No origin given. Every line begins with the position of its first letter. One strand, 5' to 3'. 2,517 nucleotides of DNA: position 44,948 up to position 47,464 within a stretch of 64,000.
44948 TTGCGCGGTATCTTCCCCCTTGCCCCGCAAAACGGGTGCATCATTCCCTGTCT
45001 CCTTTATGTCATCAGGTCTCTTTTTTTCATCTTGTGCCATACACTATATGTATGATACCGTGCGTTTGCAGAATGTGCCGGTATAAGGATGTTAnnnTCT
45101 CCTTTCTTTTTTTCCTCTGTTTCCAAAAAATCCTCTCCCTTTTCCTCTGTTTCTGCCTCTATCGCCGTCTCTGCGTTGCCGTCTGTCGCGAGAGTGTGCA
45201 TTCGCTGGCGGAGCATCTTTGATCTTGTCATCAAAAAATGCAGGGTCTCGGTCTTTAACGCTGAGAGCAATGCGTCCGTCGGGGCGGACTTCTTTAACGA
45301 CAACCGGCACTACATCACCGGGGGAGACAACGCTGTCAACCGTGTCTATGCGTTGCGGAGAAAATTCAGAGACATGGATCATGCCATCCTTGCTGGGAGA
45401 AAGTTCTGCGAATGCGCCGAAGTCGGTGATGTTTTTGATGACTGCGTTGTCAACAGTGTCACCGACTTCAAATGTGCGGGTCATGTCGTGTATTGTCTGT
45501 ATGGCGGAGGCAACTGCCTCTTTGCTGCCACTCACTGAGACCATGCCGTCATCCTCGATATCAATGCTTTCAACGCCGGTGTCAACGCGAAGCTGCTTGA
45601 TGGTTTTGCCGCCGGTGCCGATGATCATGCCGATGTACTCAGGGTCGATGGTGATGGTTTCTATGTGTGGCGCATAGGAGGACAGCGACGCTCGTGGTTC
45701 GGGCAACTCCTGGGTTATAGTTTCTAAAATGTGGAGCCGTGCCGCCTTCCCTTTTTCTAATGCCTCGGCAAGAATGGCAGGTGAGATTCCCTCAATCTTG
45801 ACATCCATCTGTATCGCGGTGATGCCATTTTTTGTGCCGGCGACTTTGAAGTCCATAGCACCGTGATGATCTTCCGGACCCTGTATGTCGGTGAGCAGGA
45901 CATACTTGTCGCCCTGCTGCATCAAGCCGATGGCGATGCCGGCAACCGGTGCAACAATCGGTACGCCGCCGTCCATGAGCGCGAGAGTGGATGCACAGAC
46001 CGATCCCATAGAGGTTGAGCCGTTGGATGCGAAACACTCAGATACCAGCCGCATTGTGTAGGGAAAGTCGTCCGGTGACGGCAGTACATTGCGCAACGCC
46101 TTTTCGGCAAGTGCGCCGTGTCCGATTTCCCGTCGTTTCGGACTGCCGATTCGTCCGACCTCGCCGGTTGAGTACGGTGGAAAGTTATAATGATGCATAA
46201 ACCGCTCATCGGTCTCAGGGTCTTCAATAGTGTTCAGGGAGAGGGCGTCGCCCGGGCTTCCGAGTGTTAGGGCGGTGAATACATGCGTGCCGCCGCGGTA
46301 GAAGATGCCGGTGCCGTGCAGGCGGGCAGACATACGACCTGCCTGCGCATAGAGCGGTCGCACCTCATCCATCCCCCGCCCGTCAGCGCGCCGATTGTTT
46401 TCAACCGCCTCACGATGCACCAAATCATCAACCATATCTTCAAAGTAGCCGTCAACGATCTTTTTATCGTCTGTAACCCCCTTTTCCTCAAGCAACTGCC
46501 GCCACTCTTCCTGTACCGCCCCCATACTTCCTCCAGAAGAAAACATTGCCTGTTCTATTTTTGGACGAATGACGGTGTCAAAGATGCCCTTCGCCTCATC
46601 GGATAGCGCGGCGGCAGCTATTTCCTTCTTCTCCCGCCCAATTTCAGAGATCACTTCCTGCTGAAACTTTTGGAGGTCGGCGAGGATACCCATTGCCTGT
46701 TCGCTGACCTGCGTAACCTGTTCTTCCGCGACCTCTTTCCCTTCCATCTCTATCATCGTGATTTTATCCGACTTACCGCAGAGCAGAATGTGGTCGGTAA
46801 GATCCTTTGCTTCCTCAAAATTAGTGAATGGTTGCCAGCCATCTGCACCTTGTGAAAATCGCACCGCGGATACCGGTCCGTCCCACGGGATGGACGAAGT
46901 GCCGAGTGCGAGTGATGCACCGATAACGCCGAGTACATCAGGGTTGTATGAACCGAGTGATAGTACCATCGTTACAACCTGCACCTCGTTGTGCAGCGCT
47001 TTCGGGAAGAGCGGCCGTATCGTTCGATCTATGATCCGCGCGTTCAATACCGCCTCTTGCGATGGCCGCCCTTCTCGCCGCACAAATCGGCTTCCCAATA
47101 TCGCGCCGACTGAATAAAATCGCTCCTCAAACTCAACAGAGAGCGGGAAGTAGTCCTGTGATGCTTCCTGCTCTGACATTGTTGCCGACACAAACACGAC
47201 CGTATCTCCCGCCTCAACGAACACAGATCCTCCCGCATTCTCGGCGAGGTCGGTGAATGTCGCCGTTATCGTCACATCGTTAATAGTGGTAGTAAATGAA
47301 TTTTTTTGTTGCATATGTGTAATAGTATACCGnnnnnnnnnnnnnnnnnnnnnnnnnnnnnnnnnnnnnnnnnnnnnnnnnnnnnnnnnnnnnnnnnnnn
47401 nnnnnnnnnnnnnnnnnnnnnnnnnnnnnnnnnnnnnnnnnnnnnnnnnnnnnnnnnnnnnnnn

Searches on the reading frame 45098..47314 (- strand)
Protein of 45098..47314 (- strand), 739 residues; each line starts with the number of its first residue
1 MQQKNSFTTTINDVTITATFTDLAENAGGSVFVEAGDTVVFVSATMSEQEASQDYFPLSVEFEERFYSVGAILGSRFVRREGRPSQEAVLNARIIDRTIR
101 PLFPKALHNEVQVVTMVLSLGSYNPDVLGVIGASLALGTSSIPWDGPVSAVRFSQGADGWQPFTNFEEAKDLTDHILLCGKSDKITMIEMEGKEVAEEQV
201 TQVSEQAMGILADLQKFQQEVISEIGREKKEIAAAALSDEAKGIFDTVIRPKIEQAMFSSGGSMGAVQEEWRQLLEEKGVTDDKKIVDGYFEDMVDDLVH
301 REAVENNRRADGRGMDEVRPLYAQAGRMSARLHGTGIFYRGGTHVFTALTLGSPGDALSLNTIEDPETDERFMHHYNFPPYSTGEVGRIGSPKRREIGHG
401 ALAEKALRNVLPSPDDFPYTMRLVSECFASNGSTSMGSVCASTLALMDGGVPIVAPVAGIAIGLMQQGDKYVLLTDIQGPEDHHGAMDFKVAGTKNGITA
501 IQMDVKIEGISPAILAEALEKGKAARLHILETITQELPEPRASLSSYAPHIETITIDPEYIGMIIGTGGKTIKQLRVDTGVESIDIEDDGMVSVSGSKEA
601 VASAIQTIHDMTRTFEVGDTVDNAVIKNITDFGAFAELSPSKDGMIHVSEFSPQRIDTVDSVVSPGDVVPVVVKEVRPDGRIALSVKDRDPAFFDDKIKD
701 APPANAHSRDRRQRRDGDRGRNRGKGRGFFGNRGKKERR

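Call 37: search_protein_families(library=ncbifam, proteins=[window:45098-47314:-], max_evalue=0.00001)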
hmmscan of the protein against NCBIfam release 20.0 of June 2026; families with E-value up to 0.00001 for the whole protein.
window:45098-47314:- (739 aa): 21 families
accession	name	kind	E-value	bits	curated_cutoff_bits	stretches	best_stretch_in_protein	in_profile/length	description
NF008805.1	PRK11824.1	equivalog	3.4e-222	739.6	471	1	8-688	3-682/683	polyribonucleotide nucleotidyltransferase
TIGR03591.1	polynuc_phos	equivalog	3.9e-216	719.7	525.05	1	14-688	5-688/689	polyribonucleotide nucleotidyltransferase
TIGR02696.1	pppGpp_PNP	exception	1.1e-153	513.4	1106.75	1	20-684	23-718/720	guanosine pentaphosphate synthetase I/polyribonucleotide nucleotidyltransferase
TIGR02065.1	ECX1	equivalog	1.3e-19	70.5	318.7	1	303-507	3-199/230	exosome complex exonuclease Rrp41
NF010379.0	PRK13806.1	equivalog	7.1e-15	54.6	648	1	591-689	268-365/491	30S ribosomal protein S1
NF005208.0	PRK06676.1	equivalog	8.1e-15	54.7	368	1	608-696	184-271/391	30S ribosomal protein S1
NF006363.0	PRK08582.1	equivalog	1.2e-13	51.4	171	1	615-690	3-77/140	S1 domain-containing RNA-binding protein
NF000907.0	PRK00087.1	equivalog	2.8e-13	49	624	1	611-692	557-638/671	bifunctional 4-hydroxy-3-methylbut-2-enyl diphosphate reductase/30S ribosomal protein S1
NF004473.0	PRK05807.1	equivalog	4.5e-11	43.3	178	1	614-689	2-75/136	S1 domain-containing RNA-binding protein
NF040579.1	S1_dom_CvfD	subfamily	4.3e-10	39.8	117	1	616-693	2-79/113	CvfD/Ygs/GSP13 family RNA-binding post-transcriptional regulator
NF004952.0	PRK06299.1-2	equivalog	8.2e-10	37.6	524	1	612-687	298-374/580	30S ribosomal protein S1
NF005973.0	PRK08059.1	equivalog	1.1e-09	38.5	148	1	611-694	1-84/123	S1 domain-containing post-transcriptional regulator GSP13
NF004953.0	PRK06299.1-3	equivalog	1.4e-09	36.8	720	1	604-696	200-291/580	30S ribosomal protein S1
NF004955.0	PRK06299.1-5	equivalog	5e-09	34.9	878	1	610-690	191-270/566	30S ribosomal protein S1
NF040578.1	S1_dom_Ygs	exception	6.4e-09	36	175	1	611-690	1-79/122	S1 domain-containing post-transcriptional regulator Ygs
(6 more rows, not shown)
